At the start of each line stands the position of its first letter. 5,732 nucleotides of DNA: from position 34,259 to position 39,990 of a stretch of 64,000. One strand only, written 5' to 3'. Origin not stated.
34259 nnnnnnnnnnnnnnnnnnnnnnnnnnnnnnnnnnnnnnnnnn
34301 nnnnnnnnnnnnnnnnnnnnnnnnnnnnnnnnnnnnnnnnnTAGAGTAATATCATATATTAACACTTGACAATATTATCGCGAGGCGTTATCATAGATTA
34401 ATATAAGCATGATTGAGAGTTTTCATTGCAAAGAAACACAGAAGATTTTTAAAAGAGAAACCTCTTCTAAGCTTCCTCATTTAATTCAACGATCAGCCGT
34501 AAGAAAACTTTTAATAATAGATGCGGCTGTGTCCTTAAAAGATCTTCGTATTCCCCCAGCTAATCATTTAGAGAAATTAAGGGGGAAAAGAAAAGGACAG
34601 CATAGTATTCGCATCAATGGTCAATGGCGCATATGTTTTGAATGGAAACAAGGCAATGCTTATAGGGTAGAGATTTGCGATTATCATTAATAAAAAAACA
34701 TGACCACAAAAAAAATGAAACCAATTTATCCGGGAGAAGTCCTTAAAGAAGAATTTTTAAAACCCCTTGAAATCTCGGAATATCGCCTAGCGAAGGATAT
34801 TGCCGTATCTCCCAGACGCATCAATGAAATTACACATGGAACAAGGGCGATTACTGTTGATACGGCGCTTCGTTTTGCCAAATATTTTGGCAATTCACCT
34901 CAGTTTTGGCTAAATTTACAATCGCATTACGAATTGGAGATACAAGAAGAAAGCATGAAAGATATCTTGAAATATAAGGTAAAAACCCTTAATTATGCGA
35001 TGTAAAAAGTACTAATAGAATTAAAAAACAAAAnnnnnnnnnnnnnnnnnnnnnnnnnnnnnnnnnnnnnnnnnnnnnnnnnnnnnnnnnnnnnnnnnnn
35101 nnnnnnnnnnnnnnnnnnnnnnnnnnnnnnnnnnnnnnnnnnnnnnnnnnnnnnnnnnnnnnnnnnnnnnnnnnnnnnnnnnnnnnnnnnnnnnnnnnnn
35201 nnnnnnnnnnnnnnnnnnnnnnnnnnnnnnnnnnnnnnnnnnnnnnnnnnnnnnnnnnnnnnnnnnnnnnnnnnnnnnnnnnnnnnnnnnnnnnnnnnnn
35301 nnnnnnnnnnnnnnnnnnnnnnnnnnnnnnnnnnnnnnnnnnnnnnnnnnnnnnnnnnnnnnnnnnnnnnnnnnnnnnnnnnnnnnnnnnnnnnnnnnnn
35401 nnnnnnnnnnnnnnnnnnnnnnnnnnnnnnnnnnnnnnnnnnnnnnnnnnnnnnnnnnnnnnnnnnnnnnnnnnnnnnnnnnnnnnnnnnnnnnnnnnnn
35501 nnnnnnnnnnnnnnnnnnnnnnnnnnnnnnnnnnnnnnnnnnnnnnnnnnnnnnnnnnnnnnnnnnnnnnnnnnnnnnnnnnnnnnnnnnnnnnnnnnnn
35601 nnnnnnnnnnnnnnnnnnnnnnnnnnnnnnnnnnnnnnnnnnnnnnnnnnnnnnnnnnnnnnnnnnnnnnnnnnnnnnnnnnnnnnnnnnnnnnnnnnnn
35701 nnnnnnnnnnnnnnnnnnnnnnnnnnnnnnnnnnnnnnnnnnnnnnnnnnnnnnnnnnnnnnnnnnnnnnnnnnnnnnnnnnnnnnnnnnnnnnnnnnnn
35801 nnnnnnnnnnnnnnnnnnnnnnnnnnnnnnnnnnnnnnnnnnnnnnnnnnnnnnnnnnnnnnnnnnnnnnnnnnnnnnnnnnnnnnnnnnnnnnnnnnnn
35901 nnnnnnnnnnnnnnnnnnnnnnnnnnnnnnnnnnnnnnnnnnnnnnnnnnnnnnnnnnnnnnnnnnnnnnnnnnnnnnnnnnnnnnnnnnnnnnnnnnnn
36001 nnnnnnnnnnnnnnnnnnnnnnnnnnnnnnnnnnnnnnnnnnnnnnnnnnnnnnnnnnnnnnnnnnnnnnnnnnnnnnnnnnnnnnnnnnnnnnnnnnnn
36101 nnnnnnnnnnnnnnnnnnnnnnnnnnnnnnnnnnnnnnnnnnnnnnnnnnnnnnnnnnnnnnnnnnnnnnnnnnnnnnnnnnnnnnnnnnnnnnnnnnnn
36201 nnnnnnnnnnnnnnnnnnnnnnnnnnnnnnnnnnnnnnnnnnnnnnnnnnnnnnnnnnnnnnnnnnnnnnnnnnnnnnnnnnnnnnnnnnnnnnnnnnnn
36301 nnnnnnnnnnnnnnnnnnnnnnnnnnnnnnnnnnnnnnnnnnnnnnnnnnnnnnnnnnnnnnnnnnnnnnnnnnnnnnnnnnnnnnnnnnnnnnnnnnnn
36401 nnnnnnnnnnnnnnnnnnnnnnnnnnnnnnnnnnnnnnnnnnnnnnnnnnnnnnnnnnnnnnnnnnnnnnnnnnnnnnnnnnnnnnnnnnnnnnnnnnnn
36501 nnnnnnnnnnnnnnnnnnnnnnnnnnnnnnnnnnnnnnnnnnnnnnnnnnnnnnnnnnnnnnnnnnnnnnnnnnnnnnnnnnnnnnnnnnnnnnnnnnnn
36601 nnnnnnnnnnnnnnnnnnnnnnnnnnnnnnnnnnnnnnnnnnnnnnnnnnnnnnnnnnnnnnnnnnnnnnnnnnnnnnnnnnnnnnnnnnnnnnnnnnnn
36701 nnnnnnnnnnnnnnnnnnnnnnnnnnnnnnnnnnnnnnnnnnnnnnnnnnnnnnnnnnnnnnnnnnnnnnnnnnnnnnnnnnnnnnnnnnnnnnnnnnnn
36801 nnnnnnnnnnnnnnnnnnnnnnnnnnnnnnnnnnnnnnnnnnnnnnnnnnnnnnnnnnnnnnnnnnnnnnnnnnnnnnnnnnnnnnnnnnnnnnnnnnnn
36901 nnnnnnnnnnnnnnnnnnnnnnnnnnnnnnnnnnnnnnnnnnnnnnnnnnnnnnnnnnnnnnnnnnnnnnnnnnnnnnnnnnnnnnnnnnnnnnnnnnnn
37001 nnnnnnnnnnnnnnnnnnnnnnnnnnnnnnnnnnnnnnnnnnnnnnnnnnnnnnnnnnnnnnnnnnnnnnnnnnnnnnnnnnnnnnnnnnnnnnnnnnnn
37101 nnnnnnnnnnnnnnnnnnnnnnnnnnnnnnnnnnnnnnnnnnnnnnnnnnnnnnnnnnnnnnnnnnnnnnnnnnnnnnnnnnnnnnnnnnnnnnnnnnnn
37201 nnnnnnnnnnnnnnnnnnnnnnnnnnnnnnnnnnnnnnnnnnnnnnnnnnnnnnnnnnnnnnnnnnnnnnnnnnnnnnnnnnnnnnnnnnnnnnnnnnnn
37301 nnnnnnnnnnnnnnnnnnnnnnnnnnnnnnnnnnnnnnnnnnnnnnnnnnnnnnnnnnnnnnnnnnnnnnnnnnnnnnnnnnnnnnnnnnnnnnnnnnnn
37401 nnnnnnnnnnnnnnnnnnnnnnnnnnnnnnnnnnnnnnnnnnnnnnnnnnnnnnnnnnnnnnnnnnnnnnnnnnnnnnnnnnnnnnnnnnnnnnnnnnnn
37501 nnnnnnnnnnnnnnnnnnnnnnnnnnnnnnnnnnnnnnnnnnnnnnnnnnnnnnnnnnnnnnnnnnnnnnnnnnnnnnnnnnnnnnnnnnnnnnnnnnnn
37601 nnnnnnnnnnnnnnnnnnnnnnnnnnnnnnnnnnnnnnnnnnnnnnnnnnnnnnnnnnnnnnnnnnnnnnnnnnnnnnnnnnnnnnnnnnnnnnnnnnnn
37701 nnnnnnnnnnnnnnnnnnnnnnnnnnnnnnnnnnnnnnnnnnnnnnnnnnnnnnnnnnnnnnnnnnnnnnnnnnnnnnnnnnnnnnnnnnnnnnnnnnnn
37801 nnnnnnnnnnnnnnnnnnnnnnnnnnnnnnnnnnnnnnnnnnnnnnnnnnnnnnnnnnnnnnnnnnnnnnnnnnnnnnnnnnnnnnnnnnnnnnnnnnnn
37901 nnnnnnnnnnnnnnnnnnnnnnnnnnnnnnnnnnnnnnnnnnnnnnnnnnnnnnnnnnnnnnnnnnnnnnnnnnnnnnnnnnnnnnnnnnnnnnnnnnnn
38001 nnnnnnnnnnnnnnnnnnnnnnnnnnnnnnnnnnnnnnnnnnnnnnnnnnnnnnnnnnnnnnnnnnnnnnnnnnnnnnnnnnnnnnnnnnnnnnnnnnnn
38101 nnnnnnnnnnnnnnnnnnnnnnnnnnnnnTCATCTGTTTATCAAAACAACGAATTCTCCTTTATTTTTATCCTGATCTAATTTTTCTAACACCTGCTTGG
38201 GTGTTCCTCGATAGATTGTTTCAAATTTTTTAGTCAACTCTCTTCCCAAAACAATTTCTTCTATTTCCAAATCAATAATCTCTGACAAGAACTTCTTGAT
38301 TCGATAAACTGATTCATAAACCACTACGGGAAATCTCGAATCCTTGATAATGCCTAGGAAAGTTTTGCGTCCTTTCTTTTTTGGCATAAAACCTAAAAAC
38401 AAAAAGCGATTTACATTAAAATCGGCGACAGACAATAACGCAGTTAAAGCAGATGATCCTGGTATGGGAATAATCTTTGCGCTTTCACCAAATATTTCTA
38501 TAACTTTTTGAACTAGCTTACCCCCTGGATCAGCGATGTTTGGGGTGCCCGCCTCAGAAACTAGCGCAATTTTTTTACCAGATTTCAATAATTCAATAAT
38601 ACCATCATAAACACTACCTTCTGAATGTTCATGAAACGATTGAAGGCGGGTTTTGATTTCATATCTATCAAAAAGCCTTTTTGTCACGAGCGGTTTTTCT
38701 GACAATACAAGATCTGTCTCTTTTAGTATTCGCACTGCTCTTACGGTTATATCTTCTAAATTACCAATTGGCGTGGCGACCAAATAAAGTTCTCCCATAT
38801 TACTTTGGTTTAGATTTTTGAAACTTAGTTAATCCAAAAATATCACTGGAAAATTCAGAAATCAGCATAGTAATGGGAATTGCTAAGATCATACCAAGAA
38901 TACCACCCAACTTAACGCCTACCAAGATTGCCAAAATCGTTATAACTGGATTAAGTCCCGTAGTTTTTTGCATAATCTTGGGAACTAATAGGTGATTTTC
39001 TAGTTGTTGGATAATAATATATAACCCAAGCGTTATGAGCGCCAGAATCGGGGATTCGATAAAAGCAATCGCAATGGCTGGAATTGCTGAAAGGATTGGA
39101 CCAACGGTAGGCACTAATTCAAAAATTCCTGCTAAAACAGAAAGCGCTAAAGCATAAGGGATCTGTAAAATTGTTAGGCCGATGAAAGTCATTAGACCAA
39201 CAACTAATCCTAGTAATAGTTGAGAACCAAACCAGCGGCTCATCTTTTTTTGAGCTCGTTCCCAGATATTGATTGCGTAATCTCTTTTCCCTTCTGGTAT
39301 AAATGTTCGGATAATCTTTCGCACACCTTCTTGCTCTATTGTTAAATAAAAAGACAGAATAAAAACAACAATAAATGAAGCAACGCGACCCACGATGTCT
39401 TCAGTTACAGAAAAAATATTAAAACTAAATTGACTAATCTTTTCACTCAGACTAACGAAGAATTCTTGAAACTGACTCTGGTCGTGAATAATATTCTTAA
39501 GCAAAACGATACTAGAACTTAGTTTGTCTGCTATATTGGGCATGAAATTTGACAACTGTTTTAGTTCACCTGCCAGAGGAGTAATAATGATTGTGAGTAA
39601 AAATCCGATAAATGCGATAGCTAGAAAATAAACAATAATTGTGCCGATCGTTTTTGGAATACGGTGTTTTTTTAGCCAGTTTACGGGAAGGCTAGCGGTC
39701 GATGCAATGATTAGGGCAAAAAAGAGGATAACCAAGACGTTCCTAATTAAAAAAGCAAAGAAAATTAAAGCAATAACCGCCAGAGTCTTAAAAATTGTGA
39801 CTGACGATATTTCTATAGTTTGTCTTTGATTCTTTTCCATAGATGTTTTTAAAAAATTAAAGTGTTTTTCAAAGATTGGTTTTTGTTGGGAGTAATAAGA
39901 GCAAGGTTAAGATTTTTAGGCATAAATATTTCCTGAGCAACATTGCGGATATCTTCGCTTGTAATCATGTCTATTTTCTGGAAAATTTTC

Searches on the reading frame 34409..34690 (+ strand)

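Call 67: search_protein_families(library=pfam, proteins=[window:34409-34690:+], max_evalue=0.0001)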
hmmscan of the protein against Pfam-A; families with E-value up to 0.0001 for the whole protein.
window:34409-34690:+ (93 aa): 1 family
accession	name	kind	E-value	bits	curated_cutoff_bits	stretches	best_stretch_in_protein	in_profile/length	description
PF05015.19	HigB-like_toxin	-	7.9e-21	74.8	27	1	4-93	2-91/91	RelE-like toxin of type II toxin-antitoxin system HigB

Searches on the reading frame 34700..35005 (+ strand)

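Call 67: search_protein_families(library=pfam, proteins=[window:34700-35005:+], max_evalue=0.0001)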
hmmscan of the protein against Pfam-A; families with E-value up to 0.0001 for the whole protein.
window:34700-35005:+ (101 aa): 1 family
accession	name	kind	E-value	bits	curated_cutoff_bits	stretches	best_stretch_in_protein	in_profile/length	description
PF01381.28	HTH_3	-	1.4e-06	28.7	23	1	18-69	3-54/55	Helix-turn-helix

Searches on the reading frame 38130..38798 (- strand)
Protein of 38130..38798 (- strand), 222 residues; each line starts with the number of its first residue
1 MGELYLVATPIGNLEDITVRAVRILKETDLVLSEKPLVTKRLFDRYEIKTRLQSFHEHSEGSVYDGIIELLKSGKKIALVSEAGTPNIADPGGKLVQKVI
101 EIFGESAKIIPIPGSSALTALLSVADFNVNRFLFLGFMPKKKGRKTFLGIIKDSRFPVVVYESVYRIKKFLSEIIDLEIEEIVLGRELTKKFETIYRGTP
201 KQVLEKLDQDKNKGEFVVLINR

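Call 67: search_protein_families(library=pfam, proteins=[window:38130-38798:-], max_evalue=0.0001)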
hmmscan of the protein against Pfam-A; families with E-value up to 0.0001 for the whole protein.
window:38130-38798:- (222 aa): 1 family
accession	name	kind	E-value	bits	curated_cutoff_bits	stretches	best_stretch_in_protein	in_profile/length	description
PF00590.25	TP_methylase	-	1.2e-25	91.1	27.8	1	4-201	2-209/212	Tetrapyrrole (Corrin/Porphyrin) Methylases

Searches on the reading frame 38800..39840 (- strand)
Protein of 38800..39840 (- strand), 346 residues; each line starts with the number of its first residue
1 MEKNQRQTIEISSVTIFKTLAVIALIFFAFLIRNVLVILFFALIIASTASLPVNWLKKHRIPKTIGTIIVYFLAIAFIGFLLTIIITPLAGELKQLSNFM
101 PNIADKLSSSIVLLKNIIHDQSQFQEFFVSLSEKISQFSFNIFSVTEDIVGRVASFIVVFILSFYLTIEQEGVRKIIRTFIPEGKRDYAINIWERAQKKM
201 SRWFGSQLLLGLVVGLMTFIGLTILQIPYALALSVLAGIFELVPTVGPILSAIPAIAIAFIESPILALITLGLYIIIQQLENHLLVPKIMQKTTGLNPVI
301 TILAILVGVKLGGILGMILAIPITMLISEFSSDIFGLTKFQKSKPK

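Call 67: search_protein_families(library=pfam, proteins=[window:38800-39840:-], max_evalue=0.0001)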
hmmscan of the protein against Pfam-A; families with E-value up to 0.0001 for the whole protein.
window:38800-39840:- (346 aa): 1 family
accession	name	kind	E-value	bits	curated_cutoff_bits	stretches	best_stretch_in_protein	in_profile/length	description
PF01594.21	AI-2E_transport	-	6.1e-64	216.7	34.3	1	21-332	7-324/327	AI-2E family transporter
